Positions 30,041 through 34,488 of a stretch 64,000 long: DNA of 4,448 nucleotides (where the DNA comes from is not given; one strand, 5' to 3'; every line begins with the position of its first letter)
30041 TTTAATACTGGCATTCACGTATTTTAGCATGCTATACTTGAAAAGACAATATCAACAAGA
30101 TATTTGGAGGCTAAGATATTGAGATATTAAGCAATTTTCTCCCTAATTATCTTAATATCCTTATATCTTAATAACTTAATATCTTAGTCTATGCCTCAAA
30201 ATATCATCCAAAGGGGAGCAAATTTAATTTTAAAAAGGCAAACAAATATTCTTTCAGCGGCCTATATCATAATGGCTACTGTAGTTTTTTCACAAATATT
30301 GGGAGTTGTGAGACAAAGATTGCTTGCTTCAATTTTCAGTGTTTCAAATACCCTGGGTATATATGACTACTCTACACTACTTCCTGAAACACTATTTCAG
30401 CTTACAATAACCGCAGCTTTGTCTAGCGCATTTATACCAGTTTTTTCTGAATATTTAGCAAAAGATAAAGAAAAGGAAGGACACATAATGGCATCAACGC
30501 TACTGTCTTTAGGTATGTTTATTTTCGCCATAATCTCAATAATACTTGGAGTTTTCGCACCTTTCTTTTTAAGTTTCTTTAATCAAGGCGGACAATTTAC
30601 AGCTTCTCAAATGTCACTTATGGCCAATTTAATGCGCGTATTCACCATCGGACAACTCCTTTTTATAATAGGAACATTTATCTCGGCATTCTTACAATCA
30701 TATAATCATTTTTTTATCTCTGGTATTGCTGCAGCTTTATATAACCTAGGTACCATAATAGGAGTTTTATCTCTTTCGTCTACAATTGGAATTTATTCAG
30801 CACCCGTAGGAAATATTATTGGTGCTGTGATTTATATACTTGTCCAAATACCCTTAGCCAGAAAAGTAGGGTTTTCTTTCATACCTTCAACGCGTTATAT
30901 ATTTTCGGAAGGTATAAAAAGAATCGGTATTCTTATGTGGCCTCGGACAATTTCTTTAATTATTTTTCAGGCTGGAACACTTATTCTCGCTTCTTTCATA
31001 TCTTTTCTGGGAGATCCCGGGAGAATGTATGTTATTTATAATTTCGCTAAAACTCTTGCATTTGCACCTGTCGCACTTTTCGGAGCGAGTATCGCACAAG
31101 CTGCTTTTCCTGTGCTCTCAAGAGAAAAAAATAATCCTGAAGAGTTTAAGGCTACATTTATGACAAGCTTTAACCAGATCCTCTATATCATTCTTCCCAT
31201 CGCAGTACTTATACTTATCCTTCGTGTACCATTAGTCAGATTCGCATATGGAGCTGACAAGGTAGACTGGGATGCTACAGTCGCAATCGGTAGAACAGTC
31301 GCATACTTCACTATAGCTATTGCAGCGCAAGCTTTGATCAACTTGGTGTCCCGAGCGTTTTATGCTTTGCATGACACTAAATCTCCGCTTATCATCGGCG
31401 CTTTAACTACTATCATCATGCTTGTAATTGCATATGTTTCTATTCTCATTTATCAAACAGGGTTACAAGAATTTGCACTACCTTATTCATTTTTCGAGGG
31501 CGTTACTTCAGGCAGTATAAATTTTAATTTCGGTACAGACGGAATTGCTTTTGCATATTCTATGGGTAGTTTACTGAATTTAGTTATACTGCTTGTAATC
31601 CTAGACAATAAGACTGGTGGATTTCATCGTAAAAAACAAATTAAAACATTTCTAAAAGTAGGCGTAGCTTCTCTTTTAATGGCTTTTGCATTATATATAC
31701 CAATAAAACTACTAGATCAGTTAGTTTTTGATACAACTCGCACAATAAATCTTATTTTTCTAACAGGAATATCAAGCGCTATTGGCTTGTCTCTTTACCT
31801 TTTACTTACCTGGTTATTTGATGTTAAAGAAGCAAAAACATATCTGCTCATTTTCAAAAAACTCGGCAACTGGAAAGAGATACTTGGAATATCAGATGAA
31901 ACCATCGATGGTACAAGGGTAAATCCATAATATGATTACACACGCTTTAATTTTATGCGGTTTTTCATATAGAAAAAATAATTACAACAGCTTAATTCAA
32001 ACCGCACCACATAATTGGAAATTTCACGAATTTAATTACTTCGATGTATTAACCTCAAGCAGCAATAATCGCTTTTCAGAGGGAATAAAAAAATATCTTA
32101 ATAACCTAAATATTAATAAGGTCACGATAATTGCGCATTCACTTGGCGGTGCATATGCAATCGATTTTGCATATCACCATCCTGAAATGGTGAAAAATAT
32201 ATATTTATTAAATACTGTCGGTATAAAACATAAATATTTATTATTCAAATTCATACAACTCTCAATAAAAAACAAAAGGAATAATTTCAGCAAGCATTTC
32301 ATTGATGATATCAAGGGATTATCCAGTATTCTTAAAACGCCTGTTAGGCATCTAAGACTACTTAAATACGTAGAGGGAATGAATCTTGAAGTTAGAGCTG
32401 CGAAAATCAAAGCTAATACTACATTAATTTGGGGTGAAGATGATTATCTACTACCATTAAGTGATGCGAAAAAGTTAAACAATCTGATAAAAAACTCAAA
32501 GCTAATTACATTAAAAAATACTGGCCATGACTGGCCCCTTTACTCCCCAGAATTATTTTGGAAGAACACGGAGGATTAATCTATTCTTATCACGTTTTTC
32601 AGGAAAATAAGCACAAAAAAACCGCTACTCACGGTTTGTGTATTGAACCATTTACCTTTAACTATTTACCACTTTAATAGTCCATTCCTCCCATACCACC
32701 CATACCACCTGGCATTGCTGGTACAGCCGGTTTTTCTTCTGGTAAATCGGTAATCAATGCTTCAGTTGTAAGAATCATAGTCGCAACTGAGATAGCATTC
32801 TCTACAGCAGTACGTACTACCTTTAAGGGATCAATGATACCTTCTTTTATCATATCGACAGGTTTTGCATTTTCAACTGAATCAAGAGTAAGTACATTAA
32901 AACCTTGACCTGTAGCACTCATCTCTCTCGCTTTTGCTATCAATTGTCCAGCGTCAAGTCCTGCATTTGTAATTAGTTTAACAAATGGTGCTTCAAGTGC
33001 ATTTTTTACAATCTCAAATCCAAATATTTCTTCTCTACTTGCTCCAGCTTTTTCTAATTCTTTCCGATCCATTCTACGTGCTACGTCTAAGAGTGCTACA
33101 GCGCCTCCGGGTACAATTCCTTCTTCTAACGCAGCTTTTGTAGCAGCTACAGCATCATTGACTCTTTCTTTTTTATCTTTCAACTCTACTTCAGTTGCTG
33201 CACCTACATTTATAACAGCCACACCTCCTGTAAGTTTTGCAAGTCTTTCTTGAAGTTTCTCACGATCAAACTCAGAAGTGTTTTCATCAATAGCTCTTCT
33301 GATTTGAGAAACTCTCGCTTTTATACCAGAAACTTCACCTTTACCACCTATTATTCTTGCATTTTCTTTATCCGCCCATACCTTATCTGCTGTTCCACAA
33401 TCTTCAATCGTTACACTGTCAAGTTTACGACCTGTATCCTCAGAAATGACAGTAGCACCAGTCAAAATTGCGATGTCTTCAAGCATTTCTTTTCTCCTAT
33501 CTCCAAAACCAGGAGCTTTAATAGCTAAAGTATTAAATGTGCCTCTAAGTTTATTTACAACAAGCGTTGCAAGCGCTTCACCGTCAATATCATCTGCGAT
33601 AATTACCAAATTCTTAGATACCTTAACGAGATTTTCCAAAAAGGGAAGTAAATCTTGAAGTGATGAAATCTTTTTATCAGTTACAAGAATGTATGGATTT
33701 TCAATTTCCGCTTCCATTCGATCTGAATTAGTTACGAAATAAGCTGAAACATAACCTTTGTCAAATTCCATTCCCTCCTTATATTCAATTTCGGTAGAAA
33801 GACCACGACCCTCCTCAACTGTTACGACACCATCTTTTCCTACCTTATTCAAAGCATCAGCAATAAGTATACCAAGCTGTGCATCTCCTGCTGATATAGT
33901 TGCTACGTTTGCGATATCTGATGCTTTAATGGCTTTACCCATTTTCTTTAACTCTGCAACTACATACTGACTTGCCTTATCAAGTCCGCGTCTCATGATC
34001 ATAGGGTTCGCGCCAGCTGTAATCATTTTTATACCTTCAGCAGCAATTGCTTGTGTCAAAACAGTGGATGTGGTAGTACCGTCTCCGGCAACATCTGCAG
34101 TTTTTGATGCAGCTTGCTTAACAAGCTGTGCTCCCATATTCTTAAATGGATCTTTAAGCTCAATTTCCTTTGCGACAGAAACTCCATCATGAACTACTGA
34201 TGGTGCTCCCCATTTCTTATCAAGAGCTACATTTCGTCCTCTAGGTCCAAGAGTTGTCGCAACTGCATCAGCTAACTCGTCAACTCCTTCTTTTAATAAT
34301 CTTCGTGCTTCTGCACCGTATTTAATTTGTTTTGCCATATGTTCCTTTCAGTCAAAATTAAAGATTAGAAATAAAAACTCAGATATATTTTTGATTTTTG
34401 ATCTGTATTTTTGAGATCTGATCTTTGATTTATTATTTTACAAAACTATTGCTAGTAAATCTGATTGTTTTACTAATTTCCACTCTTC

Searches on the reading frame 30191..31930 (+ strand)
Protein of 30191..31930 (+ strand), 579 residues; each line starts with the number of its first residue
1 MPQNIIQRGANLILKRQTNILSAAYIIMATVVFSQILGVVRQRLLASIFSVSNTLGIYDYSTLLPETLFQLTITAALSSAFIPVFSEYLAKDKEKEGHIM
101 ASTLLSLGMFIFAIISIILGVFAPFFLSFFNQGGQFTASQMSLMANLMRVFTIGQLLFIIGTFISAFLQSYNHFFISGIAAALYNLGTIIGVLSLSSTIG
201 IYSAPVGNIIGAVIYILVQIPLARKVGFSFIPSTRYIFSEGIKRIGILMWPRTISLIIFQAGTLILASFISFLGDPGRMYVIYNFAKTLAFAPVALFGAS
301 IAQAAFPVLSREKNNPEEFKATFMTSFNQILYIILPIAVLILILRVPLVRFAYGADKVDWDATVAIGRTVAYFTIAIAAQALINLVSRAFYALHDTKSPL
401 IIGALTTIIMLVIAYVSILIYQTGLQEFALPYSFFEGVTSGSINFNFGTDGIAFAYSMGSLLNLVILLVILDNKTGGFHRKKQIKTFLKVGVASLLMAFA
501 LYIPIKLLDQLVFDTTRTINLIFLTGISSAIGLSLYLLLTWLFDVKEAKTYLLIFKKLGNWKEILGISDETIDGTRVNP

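Call 7: search_protein_families(library=pfam, proteins=[window:30191-31930:+], max_evalue=0.00001)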
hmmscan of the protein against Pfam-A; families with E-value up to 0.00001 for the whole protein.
window:30191-31930:+ (579 aa): 2 families
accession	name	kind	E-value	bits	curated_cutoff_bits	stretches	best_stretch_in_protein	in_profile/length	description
PF03023.19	MurJ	-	2.1e-50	172.1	27.4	1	45-505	1-433/451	Lipid II flippase MurJ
PF13440.11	Polysacc_synt_3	-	5.7e-10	39.3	23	1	233-355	173-286/293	Polysaccharide biosynthesis protein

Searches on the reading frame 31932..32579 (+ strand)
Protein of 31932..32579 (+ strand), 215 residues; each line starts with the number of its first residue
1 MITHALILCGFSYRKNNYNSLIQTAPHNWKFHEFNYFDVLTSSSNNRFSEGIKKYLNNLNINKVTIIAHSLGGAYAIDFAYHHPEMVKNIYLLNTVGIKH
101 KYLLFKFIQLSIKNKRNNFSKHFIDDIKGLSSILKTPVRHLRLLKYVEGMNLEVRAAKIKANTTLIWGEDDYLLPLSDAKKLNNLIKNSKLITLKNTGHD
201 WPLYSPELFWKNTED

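Call 101: search_protein_families(library=pfam, proteins=[window:31932-32579:+], max_evalue=0.00001)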
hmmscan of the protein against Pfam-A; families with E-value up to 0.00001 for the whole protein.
window:31932-32579:+ (215 aa): 2 families
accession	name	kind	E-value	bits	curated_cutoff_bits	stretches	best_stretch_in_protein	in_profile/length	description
PF00561.26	Abhydrolase_1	-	9.2e-11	42.3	25.8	0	49-95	56-102/245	alpha/beta hydrolase fold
PF12146.15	Hydrolase_4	-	5.7e-06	26.2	27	0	59-103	73-117/239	Serine aminopeptidase, S33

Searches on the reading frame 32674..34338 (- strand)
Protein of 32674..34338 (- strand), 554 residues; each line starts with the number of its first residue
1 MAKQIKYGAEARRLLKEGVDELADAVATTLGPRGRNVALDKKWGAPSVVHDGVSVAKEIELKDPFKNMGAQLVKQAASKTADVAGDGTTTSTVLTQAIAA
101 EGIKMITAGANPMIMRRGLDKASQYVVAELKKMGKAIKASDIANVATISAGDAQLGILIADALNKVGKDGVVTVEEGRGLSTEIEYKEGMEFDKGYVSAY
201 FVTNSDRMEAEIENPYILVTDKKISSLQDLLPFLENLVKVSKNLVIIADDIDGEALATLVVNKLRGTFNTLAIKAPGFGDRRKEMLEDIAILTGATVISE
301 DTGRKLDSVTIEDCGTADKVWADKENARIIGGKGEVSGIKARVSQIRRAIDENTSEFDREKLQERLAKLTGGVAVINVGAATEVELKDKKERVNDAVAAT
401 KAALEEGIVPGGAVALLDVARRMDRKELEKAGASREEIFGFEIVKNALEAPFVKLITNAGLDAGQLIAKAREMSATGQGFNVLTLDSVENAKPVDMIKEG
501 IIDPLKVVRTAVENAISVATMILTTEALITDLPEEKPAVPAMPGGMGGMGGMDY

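Call 7: search_protein_families(library=pfam, proteins=[window:32674-34338:-], max_evalue=0.00001)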
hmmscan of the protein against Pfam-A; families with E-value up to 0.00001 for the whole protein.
window:32674-34338:- (554 aa): 1 family
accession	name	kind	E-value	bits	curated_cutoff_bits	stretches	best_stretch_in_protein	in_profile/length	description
PF00118.29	Cpn60_TCP1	-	5.4e-69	233.6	34.3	1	22-530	1-487/490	TCP-1/cpn60 chaperonin family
